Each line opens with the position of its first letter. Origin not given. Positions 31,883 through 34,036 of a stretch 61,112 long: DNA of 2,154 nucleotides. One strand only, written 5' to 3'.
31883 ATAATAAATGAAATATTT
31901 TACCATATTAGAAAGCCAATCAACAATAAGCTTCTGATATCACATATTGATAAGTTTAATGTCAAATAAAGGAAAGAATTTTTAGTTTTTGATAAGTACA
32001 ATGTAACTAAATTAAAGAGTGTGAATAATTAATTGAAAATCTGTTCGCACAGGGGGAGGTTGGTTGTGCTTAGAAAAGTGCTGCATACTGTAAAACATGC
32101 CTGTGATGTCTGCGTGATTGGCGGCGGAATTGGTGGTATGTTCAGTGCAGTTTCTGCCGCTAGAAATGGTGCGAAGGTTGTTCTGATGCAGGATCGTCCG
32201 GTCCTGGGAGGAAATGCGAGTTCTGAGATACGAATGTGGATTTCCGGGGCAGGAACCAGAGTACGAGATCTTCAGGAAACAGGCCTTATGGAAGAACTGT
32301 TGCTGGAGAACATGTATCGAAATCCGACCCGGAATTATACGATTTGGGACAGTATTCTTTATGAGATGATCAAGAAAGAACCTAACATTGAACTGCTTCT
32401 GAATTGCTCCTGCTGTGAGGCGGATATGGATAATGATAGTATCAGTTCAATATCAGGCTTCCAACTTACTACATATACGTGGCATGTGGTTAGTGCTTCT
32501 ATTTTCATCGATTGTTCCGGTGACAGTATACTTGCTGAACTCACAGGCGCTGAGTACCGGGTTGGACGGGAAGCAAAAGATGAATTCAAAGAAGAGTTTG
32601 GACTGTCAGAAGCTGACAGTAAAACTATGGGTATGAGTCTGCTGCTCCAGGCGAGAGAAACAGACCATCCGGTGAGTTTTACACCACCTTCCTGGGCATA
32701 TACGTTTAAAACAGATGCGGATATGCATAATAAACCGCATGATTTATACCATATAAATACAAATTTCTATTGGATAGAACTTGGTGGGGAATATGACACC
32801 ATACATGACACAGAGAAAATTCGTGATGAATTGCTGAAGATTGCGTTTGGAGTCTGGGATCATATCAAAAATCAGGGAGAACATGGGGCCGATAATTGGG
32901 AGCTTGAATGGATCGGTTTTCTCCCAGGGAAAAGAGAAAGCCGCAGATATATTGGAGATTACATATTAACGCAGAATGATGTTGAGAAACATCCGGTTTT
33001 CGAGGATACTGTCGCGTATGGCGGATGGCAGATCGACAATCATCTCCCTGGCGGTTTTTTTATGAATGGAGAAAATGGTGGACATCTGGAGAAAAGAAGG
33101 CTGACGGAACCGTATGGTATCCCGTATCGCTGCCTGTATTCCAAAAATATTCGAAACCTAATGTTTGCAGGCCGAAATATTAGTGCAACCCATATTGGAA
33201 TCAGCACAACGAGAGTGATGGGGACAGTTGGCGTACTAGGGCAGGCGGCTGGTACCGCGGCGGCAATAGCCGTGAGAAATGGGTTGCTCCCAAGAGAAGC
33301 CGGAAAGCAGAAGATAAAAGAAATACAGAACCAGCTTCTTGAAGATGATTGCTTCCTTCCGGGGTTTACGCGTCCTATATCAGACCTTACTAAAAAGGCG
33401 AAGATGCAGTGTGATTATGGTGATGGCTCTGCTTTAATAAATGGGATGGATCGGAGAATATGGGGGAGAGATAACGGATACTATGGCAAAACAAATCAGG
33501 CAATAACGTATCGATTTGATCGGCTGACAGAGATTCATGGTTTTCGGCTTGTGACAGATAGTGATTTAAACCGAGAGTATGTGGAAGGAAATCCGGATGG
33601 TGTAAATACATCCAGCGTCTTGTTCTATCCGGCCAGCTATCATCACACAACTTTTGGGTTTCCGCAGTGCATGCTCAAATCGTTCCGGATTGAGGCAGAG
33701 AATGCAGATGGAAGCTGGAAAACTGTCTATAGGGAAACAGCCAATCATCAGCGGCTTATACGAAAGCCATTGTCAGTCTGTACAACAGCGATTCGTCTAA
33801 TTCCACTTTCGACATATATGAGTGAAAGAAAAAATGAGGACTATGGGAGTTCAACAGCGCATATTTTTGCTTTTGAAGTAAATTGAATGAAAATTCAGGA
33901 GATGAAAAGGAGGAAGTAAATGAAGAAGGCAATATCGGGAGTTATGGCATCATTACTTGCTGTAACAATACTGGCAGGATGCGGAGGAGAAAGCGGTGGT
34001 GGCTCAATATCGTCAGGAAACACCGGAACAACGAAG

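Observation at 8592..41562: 33 kb of sugar-importer genes without a recognisable glycoside hydrolase: phosphoesterases and flavoproteins take its place (candidate phosphodiester-linked glycan/polyol salvage system)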

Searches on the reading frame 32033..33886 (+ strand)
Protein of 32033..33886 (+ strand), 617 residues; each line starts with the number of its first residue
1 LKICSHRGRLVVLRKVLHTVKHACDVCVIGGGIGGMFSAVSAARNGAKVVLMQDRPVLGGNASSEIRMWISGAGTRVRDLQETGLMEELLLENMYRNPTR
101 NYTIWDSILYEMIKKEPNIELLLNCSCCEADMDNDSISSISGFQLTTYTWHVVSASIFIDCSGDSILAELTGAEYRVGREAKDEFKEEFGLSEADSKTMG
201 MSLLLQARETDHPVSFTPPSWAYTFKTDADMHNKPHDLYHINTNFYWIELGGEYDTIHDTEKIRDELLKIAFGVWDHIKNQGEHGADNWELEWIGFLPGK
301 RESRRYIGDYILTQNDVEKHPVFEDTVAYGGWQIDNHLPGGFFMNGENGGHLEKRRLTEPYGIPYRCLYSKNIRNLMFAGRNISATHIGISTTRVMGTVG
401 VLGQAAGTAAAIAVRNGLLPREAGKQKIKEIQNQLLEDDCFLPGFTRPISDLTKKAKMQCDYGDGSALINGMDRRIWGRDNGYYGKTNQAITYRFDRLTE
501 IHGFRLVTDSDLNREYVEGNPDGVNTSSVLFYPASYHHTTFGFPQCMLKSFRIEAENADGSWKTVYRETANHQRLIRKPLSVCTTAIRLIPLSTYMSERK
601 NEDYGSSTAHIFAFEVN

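Call 5: search_protein_families(library=pfam, proteins=[window:32033-33886:+])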
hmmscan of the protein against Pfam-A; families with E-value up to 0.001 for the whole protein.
window:32033-33886:+ (617 aa): 7 families
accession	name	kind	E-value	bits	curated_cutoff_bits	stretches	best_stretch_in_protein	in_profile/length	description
PF12831.13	FAD_oxidored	-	2.6e-88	297.6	27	1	25-435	1-416/416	FAD dependent oxidoreductase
PF13450.12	NAD_binding_8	-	7.2e-07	29.8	21.9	1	28-65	1-38/68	NAD(P)-binding Rossmann-like domain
PF01266.30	DAO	-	4.9e-06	26.7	27.9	1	25-73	1-50/353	FAD dependent oxidoreductase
PF00890.30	FAD_binding_2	-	6.1e-06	26.1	20.4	1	25-62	1-38/414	FAD binding domain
PF07992.20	Pyr_redox_2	-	8.2e-05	22.6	26.1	1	25-135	2-83/291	Pyridine nucleotide-disulphide oxidoreductase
PF01134.28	GIDA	-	0.00051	19.7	22.1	1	25-53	1-29/391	Glucose inhibited division protein A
PF03486.20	HI0933_like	-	0.00088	19.2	50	0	25-59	2-36/244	HI0933-like protein Rossmann domain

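Call 52: find_homologous_proteins(query=window:32066-33886:+, max_evalue=1e-30)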
Query window:32066-33886:+ (606 aa): 8000 proteins with E <= 1e-30 among 8000 candidates; the best 120 are listed.
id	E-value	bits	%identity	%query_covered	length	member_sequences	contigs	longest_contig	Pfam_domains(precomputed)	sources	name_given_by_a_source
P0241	0.0e+0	1431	100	100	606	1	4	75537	PF01266.31,PF13450.13,PF00890.31,PF12831.14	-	-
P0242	0.0e+0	1217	83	100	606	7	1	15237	PF01266.31,PF13450.13,PF00890.31,PF12831.14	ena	-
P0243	0.0e+0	1156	80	98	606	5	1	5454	PF12831.14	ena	-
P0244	0.0e+0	1128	78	99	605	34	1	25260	PF01266.31,PF13450.13,PF00890.31,PF12831.14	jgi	-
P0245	0.0e+0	1128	78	100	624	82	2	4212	PF01266.31,PF13450.13,PF00890.31,PF07992.21,PF01134.29,PF12831.14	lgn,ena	-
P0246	0.0e+0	1125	78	99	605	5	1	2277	PF01266.31,PF13450.13,PF12831.14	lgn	-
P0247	0.0e+0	1124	77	100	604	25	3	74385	PF01266.31,PF13450.13,PF00890.31,PF07992.21,PF12831.14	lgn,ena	-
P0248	0.0e+0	1124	78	99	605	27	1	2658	PF01266.31,PF13450.13,PF12831.14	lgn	-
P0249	0.0e+0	1124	77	100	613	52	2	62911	PF01266.31,PF13450.13,PF00890.31,PF12831.14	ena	-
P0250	0.0e+0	1122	77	100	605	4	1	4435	PF01266.31,PF13450.13,PF00890.31,PF07992.21,PF12831.14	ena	-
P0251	0.0e+0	1121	76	100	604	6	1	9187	PF01266.31,PF13450.13,PF00890.31,PF07992.21,PF01134.29,PF12831.14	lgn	-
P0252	0.0e+0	1119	77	99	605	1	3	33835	PF01266.31,PF13450.13,PF00890.31,PF12831.14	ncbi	-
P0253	0.0e+0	1118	77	100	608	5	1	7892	PF01266.31,PF13450.13,PF00890.31,PF12831.14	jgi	jgi:hypothetical protein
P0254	0.0e+0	1117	78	100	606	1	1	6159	PF13450.13,PF12831.14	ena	-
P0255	0.0e+0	1117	78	99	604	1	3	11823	PF01266.31,PF13450.13,PF00890.31,PF07992.21,PF01134.29,PF12831.14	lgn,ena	-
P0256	0.0e+0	1116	77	99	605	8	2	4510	PF01266.31,PF13450.13,PF00890.31,PF12831.14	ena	-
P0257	0.0e+0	1114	78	99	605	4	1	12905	PF01266.31,PF13450.13,PF00890.31,PF12831.14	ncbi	-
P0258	0.0e+0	1113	77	100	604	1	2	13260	PF01266.31,PF13450.13,PF00890.31,PF07992.21,PF12831.14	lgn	-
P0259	0.0e+0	1112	76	100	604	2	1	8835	PF01266.31,PF13450.13,PF00890.31,PF07992.21,PF12831.14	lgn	-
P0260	0.0e+0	1111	76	100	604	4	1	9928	PF01266.31,PF13450.13,PF00890.31,PF07992.21,PF12831.14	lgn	-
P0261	0.0e+0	1110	77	100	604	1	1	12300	PF01266.31,PF13450.13,PF00890.31,PF12831.14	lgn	-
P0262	0.0e+0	1110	76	100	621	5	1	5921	PF01266.31,PF13450.13,PF00890.31,PF07992.21,PF01134.29,PF12831.14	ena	-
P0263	0.0e+0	1109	75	100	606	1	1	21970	PF01266.31,PF13450.13,PF00890.31,PF07992.21,PF01134.29,PF12831.14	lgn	-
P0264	0.0e+0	1108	76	99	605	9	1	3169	PF01266.31,PF13450.13,PF00890.31,PF12831.14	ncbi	-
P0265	0.0e+0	1108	77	99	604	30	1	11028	PF01266.31,PF13450.13,PF00890.31,PF12831.14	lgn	-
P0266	0.0e+0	1104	77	100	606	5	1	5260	PF01266.31,PF13450.13,PF00890.31,PF07992.21,PF12831.14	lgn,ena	-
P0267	0.0e+0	1103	76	99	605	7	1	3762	PF01266.31,PF13450.13,PF00890.31,PF07992.21,PF12831.14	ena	-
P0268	0.0e+0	1099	77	99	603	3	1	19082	PF13450.13,PF07992.21,PF12831.14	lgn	-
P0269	0.0e+0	1098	76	99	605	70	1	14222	PF01266.31,PF13450.13,PF00890.31,PF07992.21,PF12831.14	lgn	-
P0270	0.0e+0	1095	77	100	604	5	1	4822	PF13450.13,PF00890.31,PF12831.14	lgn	-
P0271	0.0e+0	1093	76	99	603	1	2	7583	PF01266.31,PF13450.13,PF00890.31,PF12831.14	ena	-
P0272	0.0e+0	1083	75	100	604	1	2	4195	PF01266.31,PF13450.13,PF00890.31,PF07992.21,PF01134.29,PF12831.14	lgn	-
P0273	0.0e+0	1082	75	99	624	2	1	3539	PF01266.31,PF13450.13,PF00890.31,PF12831.14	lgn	-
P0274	0.0e+0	1075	72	100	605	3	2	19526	PF01266.31,PF13450.13,PF12831.14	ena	-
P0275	0.0e+0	1074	74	99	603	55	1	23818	PF01266.31,PF13450.13,PF00890.31,PF12831.14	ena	-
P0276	0.0e+0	1073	72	100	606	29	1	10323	PF01266.31,PF13450.13,PF00890.31,PF07992.21,PF12831.14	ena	-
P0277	0.0e+0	1068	77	96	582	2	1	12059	PF12831.14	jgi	-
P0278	0.0e+0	1066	73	99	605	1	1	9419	PF01266.31,PF13450.13,PF00890.31,PF07992.21,PF12831.14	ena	-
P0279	0.0e+0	1065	73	99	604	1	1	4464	PF01266.31,PF13450.13,PF00890.31,PF07992.21,PF01134.29,PF12831.14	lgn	-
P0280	0.0e+0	1065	74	98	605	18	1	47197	PF13450.13,PF07992.21,PF12831.14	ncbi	-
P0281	0.0e+0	1064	74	98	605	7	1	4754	PF13450.13,PF07992.21,PF12831.14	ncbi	-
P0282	0.0e+0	1064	74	98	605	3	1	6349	PF01266.31,PF13450.13,PF07992.21,PF12831.14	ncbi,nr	ncbi:MAG: FAD-dependent oxidoreductase [Clostridia bacterium]|nr:FAD-dependent oxidoreductase [Clost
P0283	0.0e+0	1064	73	100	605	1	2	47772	PF01266.31,PF13450.13,PF00890.31,PF12831.14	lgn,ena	-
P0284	0.0e+0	1063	73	99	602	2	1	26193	PF01266.31,PF13450.13,PF00890.31,PF12831.14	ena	-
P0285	0.0e+0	1061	73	99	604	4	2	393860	PF01266.31,PF13450.13,PF00890.31,PF07992.21,PF12831.14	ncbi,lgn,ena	-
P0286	0.0e+0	1058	74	99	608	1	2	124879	PF01266.31,PF13450.13,PF00890.31,PF07992.21,PF12831.14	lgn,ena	-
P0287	0.0e+0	1058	72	99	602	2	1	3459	PF01266.31,PF13450.13,PF00890.31,PF12831.14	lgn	-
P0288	0.0e+0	1058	72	99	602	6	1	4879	PF01266.31,PF13450.13,PF00890.31,PF12831.14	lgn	-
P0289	0.0e+0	1057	73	99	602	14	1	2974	PF01266.31,PF13450.13,PF00890.31,PF12831.14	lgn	-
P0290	0.0e+0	1055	72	99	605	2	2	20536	PF13450.13,PF00890.31,PF12831.14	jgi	-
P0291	0.0e+0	1054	73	99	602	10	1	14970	PF01266.31,PF13450.13,PF00890.31,PF12831.14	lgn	-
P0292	0.0e+0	1054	73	99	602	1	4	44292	PF01266.31,PF13450.13,PF00890.31,PF12831.14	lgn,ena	-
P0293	0.0e+0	1054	72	100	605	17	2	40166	PF01266.31,PF13450.13,PF00890.31,PF07992.21,PF12831.14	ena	-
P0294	0.0e+0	1053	72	99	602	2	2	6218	PF01266.31,PF13450.13,PF00890.31,PF12831.14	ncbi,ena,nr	ncbi:MAG: FAD-dependent oxidoreductase [Clostridia bacterium]|nr:FAD-dependent oxidoreductase [Clost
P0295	0.0e+0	1050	73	100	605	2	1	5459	PF01266.31,PF13450.13,PF00890.31,PF07992.21,PF12831.14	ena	-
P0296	0.0e+0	1049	73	99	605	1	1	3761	PF13450.13,PF00890.31,PF07992.21,PF12831.14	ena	-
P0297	0.0e+0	1049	73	99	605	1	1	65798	PF01266.31,PF13450.13,PF00890.31,PF07992.21,PF12831.14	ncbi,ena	-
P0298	0.0e+0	1048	73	99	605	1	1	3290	PF13450.13,PF00890.31,PF07992.21,PF12831.14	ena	-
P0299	0.0e+0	1048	72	99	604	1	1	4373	PF13450.13,PF00890.31,PF07992.21,PF12831.14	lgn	-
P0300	0.0e+0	1048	73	99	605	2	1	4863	PF13450.13,PF00890.31,PF07992.21,PF12831.14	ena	-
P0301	0.0e+0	1047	73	99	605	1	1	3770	PF13450.13,PF00890.31,PF07992.21,PF12831.14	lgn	-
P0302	0.0e+0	1047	72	98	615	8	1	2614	PF13450.13,PF00890.31,PF12831.14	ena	-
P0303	0.0e+0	1047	73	100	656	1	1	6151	PF00754.32,PF01266.31,PF13450.13,PF00890.31,PF07992.21,PF01134.29,PF12831.14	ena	-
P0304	0.0e+0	1046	72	100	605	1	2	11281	PF01266.31,PF13450.13,PF00890.31,PF07992.21,PF12831.14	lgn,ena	-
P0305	0.0e+0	1044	71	100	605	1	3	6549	PF01266.31,PF13450.13,PF00890.31,PF07992.21,PF12831.14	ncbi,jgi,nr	ncbi:MAG: FAD-dependent oxidoreductase [Clostridiales bacterium]|nr:FAD-dependent oxidoreductase [Cl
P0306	0.0e+0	1044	71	99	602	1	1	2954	PF01266.31,PF13450.13,PF00890.31,PF07992.21,PF12831.14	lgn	-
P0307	0.0e+0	1041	73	99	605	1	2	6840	PF13450.13,PF12831.14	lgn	-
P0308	0.0e+0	1040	70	100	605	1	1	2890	PF01266.31,PF13450.13,PF00890.31,PF12831.14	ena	-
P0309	0.0e+0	1039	71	99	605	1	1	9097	PF01266.31,PF13450.13,PF00890.31,PF07992.21,PF12831.14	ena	-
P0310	0.0e+0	1038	71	99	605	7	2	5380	PF13450.13,PF07992.21,PF12831.14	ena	-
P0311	0.0e+0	1037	72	99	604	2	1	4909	PF00754.32,PF01266.31,PF13450.13,PF00890.31,PF12831.14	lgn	-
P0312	0.0e+0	1037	71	99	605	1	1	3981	PF01266.31,PF13450.13,PF00890.31,PF07992.21,PF12831.14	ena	-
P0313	0.0e+0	1037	72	99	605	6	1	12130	PF13450.13,PF00890.31,PF07992.21,PF12831.14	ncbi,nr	ncbi:MAG: FAD-dependent oxidoreductase [Lachnospiraceae bacterium]|nr:FAD-dependent oxidoreductase [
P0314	0.0e+0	1037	73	99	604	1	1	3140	PF13450.13,PF00890.31,PF12831.14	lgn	-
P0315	0.0e+0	1037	71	99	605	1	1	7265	PF01266.31,PF13450.13,PF00890.31,PF07992.21,PF12831.14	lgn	-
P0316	0.0e+0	1037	71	99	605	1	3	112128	PF01266.31,PF13450.13,PF00890.31,PF12831.14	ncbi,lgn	-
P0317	0.0e+0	1037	71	99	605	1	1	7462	PF01266.31,PF13450.13,PF00890.31,PF07992.21,PF12831.14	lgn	-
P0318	0.0e+0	1037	71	99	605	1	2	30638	PF01266.31,PF13450.13,PF00890.31,PF07992.21,PF12831.14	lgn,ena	-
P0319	0.0e+0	1036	71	99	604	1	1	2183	PF01266.31,PF13450.13,PF00890.31,PF12831.14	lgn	-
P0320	0.0e+0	1036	71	99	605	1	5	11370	PF01266.31,PF13450.13,PF00890.31,PF07992.21,PF12831.14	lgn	-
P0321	0.0e+0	1036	71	99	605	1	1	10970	PF01266.31,PF13450.13,PF00890.31,PF07992.21,PF12831.14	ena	-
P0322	0.0e+0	1036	71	99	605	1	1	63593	PF01266.31,PF13450.13,PF00890.31,PF07992.21,PF12831.14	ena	-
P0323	0.0e+0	1036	71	99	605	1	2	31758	PF01266.31,PF13450.13,PF00890.31,PF07992.21,PF12831.14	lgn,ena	-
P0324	0.0e+0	1036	72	96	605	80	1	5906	PF01266.31,PF13450.13,PF00890.31,PF07992.21,PF12831.14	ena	-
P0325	0.0e+0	1035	71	99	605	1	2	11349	PF01266.31,PF13450.13,PF00890.31,PF07992.21,PF12831.14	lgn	-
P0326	0.0e+0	1035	72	99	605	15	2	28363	PF13450.13,PF07992.21,PF12831.14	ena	-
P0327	0.0e+0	1035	71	99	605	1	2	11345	PF01266.31,PF13450.13,PF00890.31,PF07992.21,PF12831.14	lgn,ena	-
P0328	0.0e+0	1035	71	99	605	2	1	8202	PF01266.31,PF13450.13,PF07992.21,PF12831.14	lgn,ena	-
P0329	0.0e+0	1035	71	99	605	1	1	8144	PF01266.31,PF13450.13,PF00890.31,PF07992.21,PF12831.14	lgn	-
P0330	0.0e+0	1035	71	99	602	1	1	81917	PF01266.31,PF13450.13,PF00890.31,PF12831.14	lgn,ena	-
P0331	0.0e+0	1035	71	99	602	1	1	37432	PF01266.31,PF13450.13,PF00890.31,PF12831.14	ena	-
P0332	0.0e+0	1035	71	99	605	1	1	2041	PF01266.31,PF13450.13,PF00890.31,PF07992.21,PF12831.14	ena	-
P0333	0.0e+0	1034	71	99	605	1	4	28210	PF01266.31,PF13450.13,PF00890.31,PF07992.21,PF12831.14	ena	-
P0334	0.0e+0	1034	71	99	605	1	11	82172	PF01266.31,PF13450.13,PF00890.31,PF07992.21,PF12831.14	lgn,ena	-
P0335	0.0e+0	1034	71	99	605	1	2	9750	PF01266.31,PF13450.13,PF00890.31,PF07992.21,PF12831.14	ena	-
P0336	0.0e+0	1034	71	99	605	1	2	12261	PF01266.31,PF13450.13,PF00890.31,PF07992.21,PF12831.14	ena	-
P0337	0.0e+0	1034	71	99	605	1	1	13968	PF01266.31,PF13450.13,PF00890.31,PF07992.21,PF12831.14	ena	-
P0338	0.0e+0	1034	71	99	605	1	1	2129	PF01266.31,PF13450.13,PF00890.31,PF07992.21,PF12831.14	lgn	-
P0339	0.0e+0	1034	71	100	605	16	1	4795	PF01266.31,PF13450.13,PF00890.31,PF12831.14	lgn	-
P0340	0.0e+0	1034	71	99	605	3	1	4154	PF01266.31,PF13450.13,PF00890.31,PF07992.21,PF12831.14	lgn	-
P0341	0.0e+0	1034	71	100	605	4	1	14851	PF01266.31,PF13450.13,PF00890.31,PF07992.21,PF12831.14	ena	-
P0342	0.0e+0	1034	71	99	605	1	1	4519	PF01266.31,PF13450.13,PF00890.31,PF07992.21,PF12831.14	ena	-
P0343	0.0e+0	1034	71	99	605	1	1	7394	PF01266.31,PF13450.13,PF00890.31,PF07992.21,PF12831.14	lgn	-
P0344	0.0e+0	1034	73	98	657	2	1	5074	PF01266.31,PF13450.13,PF00890.31,PF07992.21,PF12831.14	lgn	-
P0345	0.0e+0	1034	71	99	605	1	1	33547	PF01266.31,PF13450.13,PF00890.31,PF07992.21,PF12831.14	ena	-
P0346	0.0e+0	1033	71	99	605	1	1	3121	PF01266.31,PF13450.13,PF00890.31,PF07992.21,PF12831.14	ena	-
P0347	0.0e+0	1033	71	99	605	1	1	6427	PF01266.31,PF13450.13,PF00890.31,PF12831.14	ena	-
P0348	0.0e+0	1033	71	99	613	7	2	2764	PF01266.31,PF13450.13,PF00890.31,PF12831.14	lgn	-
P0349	0.0e+0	1033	71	99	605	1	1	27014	PF01266.31,PF13450.13,PF00890.31,PF12831.14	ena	-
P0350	0.0e+0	1033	71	99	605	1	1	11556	PF01266.31,PF13450.13,PF12831.14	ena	-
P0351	0.0e+0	1033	71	99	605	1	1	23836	PF13450.13,PF12831.14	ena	-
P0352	0.0e+0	1033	71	99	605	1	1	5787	PF01266.31,PF13450.13,PF00890.31,PF07992.21,PF12831.14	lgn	-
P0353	0.0e+0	1033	71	99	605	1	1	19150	PF01266.31,PF13450.13,PF00890.31,PF12831.14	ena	-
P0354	0.0e+0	1032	71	99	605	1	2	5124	PF01266.31,PF13450.13,PF00890.31,PF07992.21,PF12831.14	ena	-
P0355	0.0e+0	1032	71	99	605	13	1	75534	PF01266.31,PF13450.13,PF00890.31,PF07992.21,PF12831.14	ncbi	-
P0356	0.0e+0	1032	71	99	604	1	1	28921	PF01266.31,PF13450.13,PF00890.31,PF12831.14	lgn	-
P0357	0.0e+0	1032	71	99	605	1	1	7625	PF01266.31,PF13450.13,PF00890.31,PF07992.21,PF12831.14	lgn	-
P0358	0.0e+0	1032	71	99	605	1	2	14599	PF01266.31,PF13450.13,PF00890.31,PF07992.21,PF12831.14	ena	-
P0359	0.0e+0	1032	71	99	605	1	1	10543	PF01266.31,PF13450.13,PF00890.31,PF07992.21,PF12831.14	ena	-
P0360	0.0e+0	1031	71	99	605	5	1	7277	PF01266.31,PF13450.13,PF00890.31,PF07992.21,PF12831.14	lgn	-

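Call 53: find_encoding_contigs(protein=P0285, flank=9000, max_places=2)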
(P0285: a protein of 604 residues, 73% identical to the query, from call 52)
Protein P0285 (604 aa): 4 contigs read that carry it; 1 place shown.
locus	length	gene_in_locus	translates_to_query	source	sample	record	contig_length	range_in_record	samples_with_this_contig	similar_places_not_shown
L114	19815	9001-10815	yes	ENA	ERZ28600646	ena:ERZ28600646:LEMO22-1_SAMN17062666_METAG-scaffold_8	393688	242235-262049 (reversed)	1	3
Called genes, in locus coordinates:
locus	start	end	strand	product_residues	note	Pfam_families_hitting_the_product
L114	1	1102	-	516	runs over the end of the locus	PF06445:GyrI-like (weak)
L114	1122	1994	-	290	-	PF04536:TPM_phosphatase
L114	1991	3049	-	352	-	-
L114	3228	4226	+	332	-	PF04245:NA37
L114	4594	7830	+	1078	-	PF03009:GDPD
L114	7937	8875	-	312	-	PF02311:AraC_binding, PF00165:HTH_AraC (faint), PF12833:HTH_18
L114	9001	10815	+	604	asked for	PF00890:FAD_binding_2 (weak), PF01266:DAO (weak), PF07992:Pyr_redox_2 (weak), PF12831:FAD_oxidored, PF13450:NAD_binding_8 (weak)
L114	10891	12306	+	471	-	PF01547:SBP_bac_1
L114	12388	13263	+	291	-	PF00528:BPD_transp_1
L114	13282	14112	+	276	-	PF00528:BPD_transp_1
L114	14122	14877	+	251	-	PF03009:GDPD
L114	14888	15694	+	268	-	PF00106:adh_short, PF01370:Epimerase (weak), PF08659:KR, PF13561:adh_short_C2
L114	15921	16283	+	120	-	PF00903:Glyoxalase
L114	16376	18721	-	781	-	PF09848:SLFN-g3_helicase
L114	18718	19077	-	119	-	PF12643:MazG-like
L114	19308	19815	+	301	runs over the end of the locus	PF00892:EamA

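Call 54: find_encoding_contigs(protein=P0316, flank=9000, max_places=2)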
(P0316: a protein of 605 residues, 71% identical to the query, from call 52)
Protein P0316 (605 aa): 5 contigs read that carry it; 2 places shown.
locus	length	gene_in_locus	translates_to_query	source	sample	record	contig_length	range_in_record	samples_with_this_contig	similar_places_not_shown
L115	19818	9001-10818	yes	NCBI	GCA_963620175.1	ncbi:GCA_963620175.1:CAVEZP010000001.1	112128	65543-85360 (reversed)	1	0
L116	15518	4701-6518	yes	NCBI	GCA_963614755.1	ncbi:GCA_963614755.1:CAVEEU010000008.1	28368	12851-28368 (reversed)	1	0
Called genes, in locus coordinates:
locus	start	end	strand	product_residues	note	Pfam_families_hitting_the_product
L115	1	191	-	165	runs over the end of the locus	PF13302:Acetyltransf_3, PF00583:Acetyltransf_1, PF13673:Acetyltransf_10, PF13420:Acetyltransf_4, PF13508:Acetyltransf_7, PF08445:FR47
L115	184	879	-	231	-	PF00814:TsaD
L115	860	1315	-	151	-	PF02367:TsaE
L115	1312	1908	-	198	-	PF07155:ECF-ribofla_trS (weak), PF12822:ECF_trnsprt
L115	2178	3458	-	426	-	PF10509:GalKase_gal_bdg, PF00288:GHMP_kinases_N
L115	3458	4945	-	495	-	-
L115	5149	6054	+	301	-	PF02311:AraC_binding, PF00165:HTH_AraC, PF12833:HTH_18, PF00165:HTH_AraC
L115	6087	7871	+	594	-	PF13385:Laminin_G_3 (faint)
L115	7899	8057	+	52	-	-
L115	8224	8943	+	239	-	PF00702:Hydrolase, PF12710:HAD (weak), PF13419:HAD_2, PF13242:Hydrolase_like (weak)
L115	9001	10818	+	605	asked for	PF00890:FAD_binding_2 (weak), PF01266:DAO (weak), PF12831:FAD_oxidored, PF13450:NAD_binding_8 (weak)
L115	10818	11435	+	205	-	PF00300:His_Phos_1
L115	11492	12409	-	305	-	PF13487:HD_5, PF01966:HD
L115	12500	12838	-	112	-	-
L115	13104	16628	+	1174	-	PF17757:UvrB_inter, PF02559:CarD_TRCF_RID, PF00270:DEAD, PF04851:ResIII, PF00271:Helicase_C, PF03461:TRCF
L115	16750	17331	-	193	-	PF12917:YfbR-like, PF13023:HD_3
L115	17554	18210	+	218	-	PF09515:Thia_YuaJ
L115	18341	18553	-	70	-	PF00830:Ribosomal_L28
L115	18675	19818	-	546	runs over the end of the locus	PF13320:GH123_cat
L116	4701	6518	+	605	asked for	PF00890:FAD_binding_2 (weak), PF01266:DAO (weak), PF12831:FAD_oxidored, PF13450:NAD_binding_8 (weak)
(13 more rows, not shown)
